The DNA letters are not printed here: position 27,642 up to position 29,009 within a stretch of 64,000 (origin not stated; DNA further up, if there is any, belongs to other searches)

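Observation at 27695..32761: Putative peptide quorum-sensing-like cassette: XRE-HTH+TPR (RRNPP-like) regulator translationally coupled to an ABC exporter, followed by a 701-aa surface protein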

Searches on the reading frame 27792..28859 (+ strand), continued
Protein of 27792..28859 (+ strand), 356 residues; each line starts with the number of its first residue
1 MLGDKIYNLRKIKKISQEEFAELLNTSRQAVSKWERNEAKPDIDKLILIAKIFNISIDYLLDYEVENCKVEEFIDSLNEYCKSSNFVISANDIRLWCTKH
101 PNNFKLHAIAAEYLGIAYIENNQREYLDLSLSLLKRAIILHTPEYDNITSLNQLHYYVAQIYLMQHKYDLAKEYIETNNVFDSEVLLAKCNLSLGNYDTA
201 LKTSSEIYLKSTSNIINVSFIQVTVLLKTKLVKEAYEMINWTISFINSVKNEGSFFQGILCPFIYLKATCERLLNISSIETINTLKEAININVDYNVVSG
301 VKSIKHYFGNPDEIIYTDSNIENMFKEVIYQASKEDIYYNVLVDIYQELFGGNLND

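Call 18: find_related_loci(query=A1, collection=genome_contigs, flank=5000)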
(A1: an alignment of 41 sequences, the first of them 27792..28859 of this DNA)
Query A1 (356 aa) in genome_contigs; peptide patterns used: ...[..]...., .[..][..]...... (x = any residue, [..] = any of these).
600 stretches matched a pattern (row limit reached: there are more); 591 encode a relative of the query (tblastn E <= 1e-3); the best 80 are kept; 80 distinct loci.
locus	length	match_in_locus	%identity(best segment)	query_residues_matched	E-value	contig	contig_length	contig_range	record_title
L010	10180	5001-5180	58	2-61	2e-18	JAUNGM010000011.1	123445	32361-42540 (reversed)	MAG: Eubacteriales bacterium isolate S26M_St_56 NODE_59_length_123445_cov_138.099149, whole genome shotgun sequence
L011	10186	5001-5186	61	1-62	5e-18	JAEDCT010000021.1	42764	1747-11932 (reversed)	MAG: Treponema sp. isolate MAG013 NODE_714_length_42764_cov_91.681098, whole genome shotgun sequence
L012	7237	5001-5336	37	1-119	6e-18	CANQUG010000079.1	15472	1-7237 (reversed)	MAG: uncultured Lachnospiraceae bacterium isolate Lapin-023__bin55 genome assembly, contig: Lapin-023__NODE_5000_length_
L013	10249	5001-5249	45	2-84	9e-18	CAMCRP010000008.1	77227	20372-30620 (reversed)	MAG: uncultured Ruminococcus sp. isolate SRR17382099_bin.44_metaWRAP_v1.3_MAG genome assembly, contig: ERZ10544625.158,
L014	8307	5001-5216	49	1-72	2e-17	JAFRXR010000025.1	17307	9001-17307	MAG: Ruminococcus sp. isolate RGIG2892 Goat_Omasum.Co__c241907, whole genome shotgun sequence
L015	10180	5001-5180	55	2-61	3e-17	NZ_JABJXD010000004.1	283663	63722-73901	Lentibacillus saliphilus strain YIM 93176 Scaffold4, whole genome shotgun sequence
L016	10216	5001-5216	53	1-72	3e-17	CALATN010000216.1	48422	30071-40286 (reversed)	MAG TPA_asm: uncultured Clostridia bacterium isolate SRR6425805_bin.93_CONCOCT_v1.1_MAG genome assembly, contig: ERZ1767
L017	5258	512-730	50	1-76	4e-17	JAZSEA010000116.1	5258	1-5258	MAG: Eubacteriales bacterium isolate T1900044594_TS20190060.MAGScoT_cleanbin_000007 SGB_645_k141_469104, whole genome sh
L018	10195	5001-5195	54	3-67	7e-17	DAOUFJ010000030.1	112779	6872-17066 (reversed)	MAG TPA_asm: Dehalococcoidales bacterium isolate R103_7 k99_229977, whole genome shotgun sequence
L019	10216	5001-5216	47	1-75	7e-17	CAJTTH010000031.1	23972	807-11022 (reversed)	MAG TPA_asm: uncultured Oscillospiraceae bacterium isolate MGBC113373 genome assembly, contig: MGBC113373.31, whole geno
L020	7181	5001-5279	41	1-96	1e-16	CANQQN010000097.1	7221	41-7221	MAG: uncultured Lachnospiraceae bacterium isolate Lapin-010__bin5 genome assembly, contig: Lapin-010__NODE_4229_length_7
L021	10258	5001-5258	44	3-88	1e-16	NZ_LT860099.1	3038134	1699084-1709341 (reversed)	Konateibacter massiliensis strain Marseille-P3773, whole genome shotgun sequence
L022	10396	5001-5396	38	1-117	1e-16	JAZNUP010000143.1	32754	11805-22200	MAG: Acutalibacteraceae bacterium isolate T1900044797_TS20190263.MAGScoT_cleanbin_000010 SGB_2685_k141_1069112, whole ge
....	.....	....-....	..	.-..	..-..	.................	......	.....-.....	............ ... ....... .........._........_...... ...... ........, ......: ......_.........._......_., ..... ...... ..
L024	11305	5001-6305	42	1-96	5e-17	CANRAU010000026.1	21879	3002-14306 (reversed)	MAG: uncultured Clostridia bacterium isolate Lapin-030__bin23 genome assembly, contig: Lapin-030__NODE_3341_length_21879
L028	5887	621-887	42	1-92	2e-16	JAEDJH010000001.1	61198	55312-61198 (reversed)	MAG: Clostridia bacterium isolate MAG183 NODE_212_length_61198_cov_29.350572, whole genome shotgun sequence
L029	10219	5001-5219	53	2-72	2e-16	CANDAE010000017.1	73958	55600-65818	MAG TPA_asm: uncultured Lachnospiraceae bacterium isolate ERR6760095_bin.3_metawrap_v1.3_MAG genome assembly, contig: ER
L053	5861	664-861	52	1-66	9e-16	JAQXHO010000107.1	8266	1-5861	MAG: Oscillospiraceae bacterium isolate SUG1202 k141_1273285, whole genome shotgun sequence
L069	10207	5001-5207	49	2-70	2e-15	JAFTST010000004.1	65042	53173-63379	MAG: Clostridia bacterium isolate RGIG4116 Roe_deer_Cecum.Co__c96899, whole genome shotgun sequence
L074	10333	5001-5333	36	2-118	2e-15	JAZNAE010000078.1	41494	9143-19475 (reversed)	MAG: Lachnospiraceae bacterium isolate T1900044748_TS20190414.MAGScoT_cleanbin_000027 SGB_2144_k141_1334082, whole genom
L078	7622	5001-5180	57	2-61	2e-15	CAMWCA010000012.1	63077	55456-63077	MAG TPA_asm: uncultured Lachnospiraceae bacterium isolate SRR13528209_bin.6_metawrap_v1.3_MAG genome assembly, contig: N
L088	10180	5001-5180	60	2-61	3e-15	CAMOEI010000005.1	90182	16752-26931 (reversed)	MAG: uncultured Bacillales bacterium isolate SRR873606_bin.85_metaWRAP_v1.3_MAG genome assembly, contig: NODE_212_length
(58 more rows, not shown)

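Call 19: predict_structure(alignment_id=A1)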
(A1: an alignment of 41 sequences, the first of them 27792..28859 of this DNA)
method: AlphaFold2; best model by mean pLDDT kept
length: 356 residues; sequences in the alignment: 41
mean_pLDDT: 89.4   pTM: 0.75
mean pLDDT of the five models: 89.4, 88.8, 88.7, 88.4, 87.2
residues with pLDDT >= 90: 224; 70-90: 110; 50-70: 21; < 50: 1
segments of 3 or more residues with pLDDT < 50: none
pLDDT, mean of each block of 10 residues (from residue 1): 86 88 91 90 87 82 72 93 91 90 94 95 93 96 92 97 97 97 95 96 92 94 95 98 95 80 95 95 88 64 80 74 88 91 93 60
secondary structure, 60 per line:
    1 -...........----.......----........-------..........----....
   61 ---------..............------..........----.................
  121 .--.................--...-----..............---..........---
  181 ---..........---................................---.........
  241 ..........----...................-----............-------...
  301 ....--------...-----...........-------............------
elements in order: H2-12 H17-23 H28-35 H43-52 H57-60 H70-83 H90-99 H104-121 H124-140 H151-164 H168-177 H184-193 H197-228 H232-249 H255-273 H279-290 E298-300 E313-315 H321-331 H339-350

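Call 24: fold_search(model_id=the predicted structure, library=pdb)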
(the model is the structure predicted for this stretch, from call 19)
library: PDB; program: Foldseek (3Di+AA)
matches with E <= 10: 1350; with E <= 0.001: 3
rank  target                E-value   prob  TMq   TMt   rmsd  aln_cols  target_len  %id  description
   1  3u3w_A                2.1e-05  1.00  0.21  0.25  18.8       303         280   18  Crystal Structure of Bacillus thuringiensis PlcR in complex with the peptide PapR7 and DNA (released 2013-01-09)
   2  6hu8                  3.5e-04  1.00  0.19  0.22  21.1       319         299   14  Apo form of the competence regulator ComR from Streptococcus vestibularis (released 2019-10-23)
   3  2qfc_A                5.4e-04  1.00  0.20  0.24  19.1       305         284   17  Crystal Structure of Bacillus thuringiensis PlcR complexed with PapR (released 2007-11-06)
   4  4yv9_D                1.0e-03  1.00  0.16  0.21  18.2       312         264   12  X-ray crystal structure of Streptococcus dysgalactiae SHP pheromone receptor Rgg2 (released 2015-04-08)
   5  5w4m_B                1.8e-03  1.00  0.23  0.28  15.3       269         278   14  Crystal structure of Streptococcus dysgalactiae SHP pheromone receptor Rgg2(C45S) (released 2017-10-25)
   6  1w3b_B                2.1e-03  1.00  0.28  0.27  20.0       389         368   10  The superhelical TPR domain of O-linked GlcNAc transferase reveals structural similarities to importin alpha. (released 2004-09-09)
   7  5fd4_A                2.1e-03  0.99  0.17  0.19  16.9       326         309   12  Crystal Structure of ComR from Streptococcus suis (released 2016-11-02)
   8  2axu_G                2.2e-03  0.99  0.17  0.19  20.5       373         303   13  Structure of PrgX (released 2005-12-06)
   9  4yv6_B                2.3e-03  0.99  0.17  0.21  18.4       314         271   13  X-ray crystal structure of Streptococcus dysgalactiae SHP pheromone receptor Rgg2 (released 2015-04-08)
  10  2axu_F                2.3e-03  0.99  0.19  0.22  20.8       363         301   16  Structure of PrgX (released 2005-12-06)
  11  4yv6_D                2.3e-03  0.99  0.16  0.22  18.8       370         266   12  X-ray crystal structure of Streptococcus dysgalactiae SHP pheromone receptor Rgg2 (released 2015-04-08)
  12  2axu_L                2.7e-03  0.99  0.18  0.20  21.1       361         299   14  Structure of PrgX (released 2005-12-06)
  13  6w1a_B                2.8e-03  0.99  0.17  0.22  18.9       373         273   11  Crystal structure of Streptococcus dysgalactiae SHP pheromone receptor Rgg2 bound to DNA (released 2020-10-21)
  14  8chy                  3.0e-03  1.00  0.33  0.42  17.8       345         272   12  Crystal structure of an 8-repeat consensus TPR superhelix with Zinc. (released 2024-02-21)
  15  6eou                  3.1e-03  1.00  0.32  0.33  18.5       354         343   12  O-GlcNAc transferase TPR domain with the intellectual disability associated mutation L254F (released 2018-05-09)
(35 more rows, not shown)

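Call 28: search_solved_structures(query=A1, max_evalue=10, show_alignments=0)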
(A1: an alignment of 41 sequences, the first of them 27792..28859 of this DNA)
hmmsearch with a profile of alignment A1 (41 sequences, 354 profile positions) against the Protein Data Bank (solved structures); distinct sequences matched with E-value up to 10: 63 (the best 60 are shown).
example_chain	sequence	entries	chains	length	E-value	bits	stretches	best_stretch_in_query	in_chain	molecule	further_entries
3op9_A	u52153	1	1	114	6.2e-12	48.4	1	3-71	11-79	Pli0006 protein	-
1adr_A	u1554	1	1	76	9.7e-12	47.8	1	2-70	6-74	P22 C2 REPRESSOR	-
3jxb_C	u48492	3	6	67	3.8e-10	42.6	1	2-62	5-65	Repressor protein C2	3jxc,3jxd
2r1j_L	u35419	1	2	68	4e-10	42.5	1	2-62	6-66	Repressor protein C2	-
7t8i_A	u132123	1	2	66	4e-10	42.5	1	2-62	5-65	Phage element (ICEBs1)transcriptional regulator (Xre family)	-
2xiu_A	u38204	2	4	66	5.6e-08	35.4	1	1-56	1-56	CYLR2 | CYLR2 SYNONYM CYTOLYSIN REPRESSOR 2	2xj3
1utx_A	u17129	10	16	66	7.1e-08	35.1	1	1-55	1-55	CYLR2 | cytolysin regulator 2 | PUTATIVE TRANSCRIPTION REGULATOR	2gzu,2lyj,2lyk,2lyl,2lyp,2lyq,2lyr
2p5t_A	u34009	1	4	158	1.5e-07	34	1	1-57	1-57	Putative transcriptional regulator PezA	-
9sf2_A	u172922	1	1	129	1.6e-06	30.6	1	4-78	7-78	Transcriptional regulator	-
5tn0_A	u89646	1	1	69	2.4e-05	26.8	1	1-63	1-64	HTH-type transcriptional regulator SinR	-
9k3w_A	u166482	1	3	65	3.2e-05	26.4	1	4-58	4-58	Transcriptional regulator, PbsX family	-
3qq6_A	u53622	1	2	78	3.6e-05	26.2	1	1-63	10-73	HTH-type transcriptional regulator sinR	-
6rnz_A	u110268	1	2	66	5.2e-05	25.7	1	2-62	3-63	HTH-type transcriptional regulator DdrOC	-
1b0n_A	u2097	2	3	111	5.2e-05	25.7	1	1-65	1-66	PROTEIN (SINR PROTEIN) | HTH-TYPE TRANSCRIPTIONAL REGULATOR SINR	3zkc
6rmq_A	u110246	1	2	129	0.00027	23.3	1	2-62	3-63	HTH-type transcriptional regulator DdrOC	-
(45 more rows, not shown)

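Call 34: find_encoding_contigs(protein=P0062, flank=5000, max_places=2)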
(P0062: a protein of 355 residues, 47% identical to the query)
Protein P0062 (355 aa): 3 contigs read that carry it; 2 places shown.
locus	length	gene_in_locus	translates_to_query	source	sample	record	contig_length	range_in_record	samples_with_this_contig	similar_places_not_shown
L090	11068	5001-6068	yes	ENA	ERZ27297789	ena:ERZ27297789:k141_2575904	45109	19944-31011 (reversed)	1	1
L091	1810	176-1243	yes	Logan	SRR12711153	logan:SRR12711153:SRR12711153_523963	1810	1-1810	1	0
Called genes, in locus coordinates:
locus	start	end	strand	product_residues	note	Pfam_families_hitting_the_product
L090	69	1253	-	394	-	PF00009:GTP_EFTU, PF03144:GTP_EFTU_D2, PF03143:GTP_EFTU_D3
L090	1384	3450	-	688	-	PF00009:GTP_EFTU, PF03144:GTP_EFTU_D2, PF22042:EF-G_D2, PF14492:EFG_III, PF16658:RF3_C (faint), PF03764:EFG_IV, PF00679:EFG_C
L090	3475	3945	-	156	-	PF00177:Ribosomal_S7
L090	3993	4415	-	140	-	PF00164:Ribosom_S12_S23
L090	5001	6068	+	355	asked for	PF01381:HTH_3, PF12844:HTH_19, PF13443:HTH_26 (weak), PF12895:ANAPC3 (faint)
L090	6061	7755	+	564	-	PF00664:ABC_membrane, PF02463:SMC_N (faint), PF00005:ABC_tran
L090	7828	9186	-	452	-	PF05167:DUF711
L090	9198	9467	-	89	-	PF01842:ACT (weak), PF13740:ACT_6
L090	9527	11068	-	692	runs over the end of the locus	PF12437:GSIII_N, PF00120:Gln-synt_C, PF18318:Gln-synt_C-ter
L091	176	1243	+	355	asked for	PF01381:HTH_3, PF12844:HTH_19, PF13443:HTH_26 (weak), PF12895:ANAPC3 (faint)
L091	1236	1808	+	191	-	?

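Call 35: find_encoding_contigs(protein=P0090, flank=5000, max_places=2)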
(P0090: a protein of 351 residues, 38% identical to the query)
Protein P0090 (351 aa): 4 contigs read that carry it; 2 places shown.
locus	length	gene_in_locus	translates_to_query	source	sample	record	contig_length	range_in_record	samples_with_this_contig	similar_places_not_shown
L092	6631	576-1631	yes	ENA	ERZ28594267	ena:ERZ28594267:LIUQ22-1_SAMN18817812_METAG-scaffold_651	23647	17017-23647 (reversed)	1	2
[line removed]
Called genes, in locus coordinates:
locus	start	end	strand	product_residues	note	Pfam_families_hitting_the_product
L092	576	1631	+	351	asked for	PF01381:HTH_3, PF12844:HTH_19, PF13443:HTH_26 (weak)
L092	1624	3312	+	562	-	PF00664:ABC_membrane, PF03193:RsgA_GTPase (faint), PF00005:ABC_tran, PF20720:nSTAND3 (weak)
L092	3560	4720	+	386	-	-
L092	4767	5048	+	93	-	-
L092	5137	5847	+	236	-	PF02811:PHP (weak)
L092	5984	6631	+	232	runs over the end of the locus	-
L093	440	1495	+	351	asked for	PF01381:HTH_3, PF12844:HTH_19, PF13443:HTH_26 (weak)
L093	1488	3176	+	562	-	PF00664:ABC_membrane, PF03193:RsgA_GTPase (faint), PF00005:ABC_tran, PF20720:nSTAND3 (weak)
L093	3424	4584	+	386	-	-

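Call 36: find_encoding_contigs(protein=P0046, flank=5000, max_places=2)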
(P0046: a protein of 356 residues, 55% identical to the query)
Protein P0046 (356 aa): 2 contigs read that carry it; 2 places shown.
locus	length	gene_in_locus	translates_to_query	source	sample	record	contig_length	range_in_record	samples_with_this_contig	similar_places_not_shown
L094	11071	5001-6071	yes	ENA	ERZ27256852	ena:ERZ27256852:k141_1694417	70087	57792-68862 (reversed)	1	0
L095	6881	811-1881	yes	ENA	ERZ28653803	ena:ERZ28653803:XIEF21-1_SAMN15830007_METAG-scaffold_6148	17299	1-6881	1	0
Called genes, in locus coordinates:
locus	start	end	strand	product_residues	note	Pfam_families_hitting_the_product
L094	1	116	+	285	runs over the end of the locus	PF13151:DUF3990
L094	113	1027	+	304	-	-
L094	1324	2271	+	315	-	PF00150:Cellulase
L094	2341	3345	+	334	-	PF00150:Cellulase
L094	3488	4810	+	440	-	PF00232:Glyco_hydro_1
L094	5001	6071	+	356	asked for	PF01381:HTH_3, PF12844:HTH_19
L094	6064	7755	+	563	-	PF00664:ABC_membrane, PF03193:RsgA_GTPase (weak), PF02463:SMC_N (faint), PF00005:ABC_tran, PF20720:nSTAND3 (weak)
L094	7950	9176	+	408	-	PF12728:HTH_17, PF00196:GerE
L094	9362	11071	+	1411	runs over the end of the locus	PF18887:MBG_3 (weak)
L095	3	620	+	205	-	?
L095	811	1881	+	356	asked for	PF01381:HTH_3, PF12844:HTH_19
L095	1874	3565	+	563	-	PF00664:ABC_membrane, PF03193:RsgA_GTPase (weak), PF02463:SMC_N (faint), PF00005:ABC_tran, PF20720:nSTAND3 (weak)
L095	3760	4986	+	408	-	PF12728:HTH_17, PF00196:GerE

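Call 40: predict_structure(alignment_id=A2)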
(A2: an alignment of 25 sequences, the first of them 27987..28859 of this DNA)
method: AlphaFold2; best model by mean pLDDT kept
length: 291 residues; sequences in the alignment: 25
mean_pLDDT: 91.5   pTM: 0.83
mean pLDDT of the five models: 91.5, 90.9, 89.2, 87.4, 87.2
residues with pLDDT >= 90: 229; 70-90: 43; 50-70: 17; < 50: 2
segments of 3 or more residues with pLDDT < 50: none
pLDDT, mean of each block of 10 residues (from residue 1): 82 94 95 97 98 94 98 97 95 98 98 96 98 94 93 97 98 98 83 91 98 96 72 75 79 79 92 96 78 41
secondary structure, 60 per line:
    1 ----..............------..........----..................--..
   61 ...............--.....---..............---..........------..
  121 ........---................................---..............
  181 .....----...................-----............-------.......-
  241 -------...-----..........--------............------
elements in order: H5-18 H25-34 H39-56 H59-75 H78-82 H86-99 H103-112 H119-128 H132-163 H167-184 H190-208 H214-225 E233-235 E248-250 H256-265 H274-285

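Call 42: fold_search(model_id=the predicted structure, library=pdb)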
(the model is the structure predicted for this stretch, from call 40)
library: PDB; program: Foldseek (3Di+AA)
matches with E <= 10: 1232; with E <= 0.001: 0
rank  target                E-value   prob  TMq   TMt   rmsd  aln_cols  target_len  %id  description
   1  8chy                  1.0e-03  1.00  0.26  0.28  16.9       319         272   13  Crystal structure of an 8-repeat consensus TPR superhelix with Zinc. (released 2024-02-21)
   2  9qhc_A                1.2e-03  1.00  0.36  0.38  15.5       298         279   14  Crystal structure of 8-repeat CTPR protein with eliminated coordination sites (released 2025-10-22)
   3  6yyu                  1.7e-03  1.00  0.37  0.27  13.5       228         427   13  Aspartyl/Asparaginyl beta-hydroxylase (AspH) oxygenase and TPR domains in complex with manganese and 2-oxoglutarate (released 2021-03-17)
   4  6yyy_A                1.8e-03  1.00  0.38  0.27  13.1       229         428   13  Aspartyl/Asparaginyl beta-hydroxylase (AspH) oxygenase and TPR domains in complex with manganese, 4,4-dimethyl-2-oxogl (released 2021-03-17)
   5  8re6_A                2.0e-03  1.00  0.37  0.27  12.7       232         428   12  Aspartyl/Asparaginyl beta-hydroxylase (AspH) R735Q variant in complex with Mn, 2-oxoglutarate and a Factor X derived p (released 2024-12-18)
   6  7e6j_A                2.3e-03  1.00  0.37  0.27  12.6       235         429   11  Aspartyl/Asparaginyl beta-hydroxylase (AspH) H725A in complex with Factor X peptide fragment (39mer-4Ser) (released 2021-06-30)
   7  6f9i_A                2.3e-03  1.00  0.27  0.29  17.1       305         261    9  Crystal structure of KLC2 bound to the second tryptophan-acidic motif peptide from calsyntenin-1 (released 2018-09-05)
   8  6eou                  2.4e-03  1.00  0.25  0.22  16.9       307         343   12  O-GlcNAc transferase TPR domain with the intellectual disability associated mutation L254F (released 2018-05-09)
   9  5jqy_A                2.5e-03  1.00  0.37  0.27  12.5       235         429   11  Aspartyl/Asparaginyl beta-hydroxylase (AspH)oxygenase and TPR domains in complex with manganese, N-oxalylglycine and f (released 2017-05-24)
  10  8re7_A                2.5e-03  1.00  0.37  0.27  12.5       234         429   12  Aspartyl/Asparaginyl beta-hydroxylase (AspH) R735W variant in complex with Mn, 2-oxoglutarate and a Factor X derived p (released 2024-12-18)
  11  8re8_A                2.8e-03  1.00  0.38  0.27  13.0       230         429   13  Aspartyl/Asparaginyl beta-hydroxylase (AspH) R688Q variant in complex with Mn, (3R)-methyl-2-oxoglutarate and a Factor (released 2024-12-18)
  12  9qhb                  2.8e-03  0.99  0.25  0.27  17.1       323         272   13  Crystal structure of 16-repeat CTPR protein with eliminated coordination sites (released 2025-10-22)
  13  7yeh_A                3.0e-03  0.98  0.24  0.10  18.1       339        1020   12  Cryo-EM structure of human OGT-OGA complex (released 2023-07-12)
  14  4y6c                  3.2e-03  1.00  0.28  0.36  16.4       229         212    9  Q17M crystal structure of Podosopora anserina putative kinesin light chain nearly identical TPR-like repeats (released 2015-10-07)
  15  9up5_A                3.2e-03  1.00  0.29  0.26  13.9       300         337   13  Crystal structure of LapB from Klebsiella pneumoniae (released 2026-03-04)
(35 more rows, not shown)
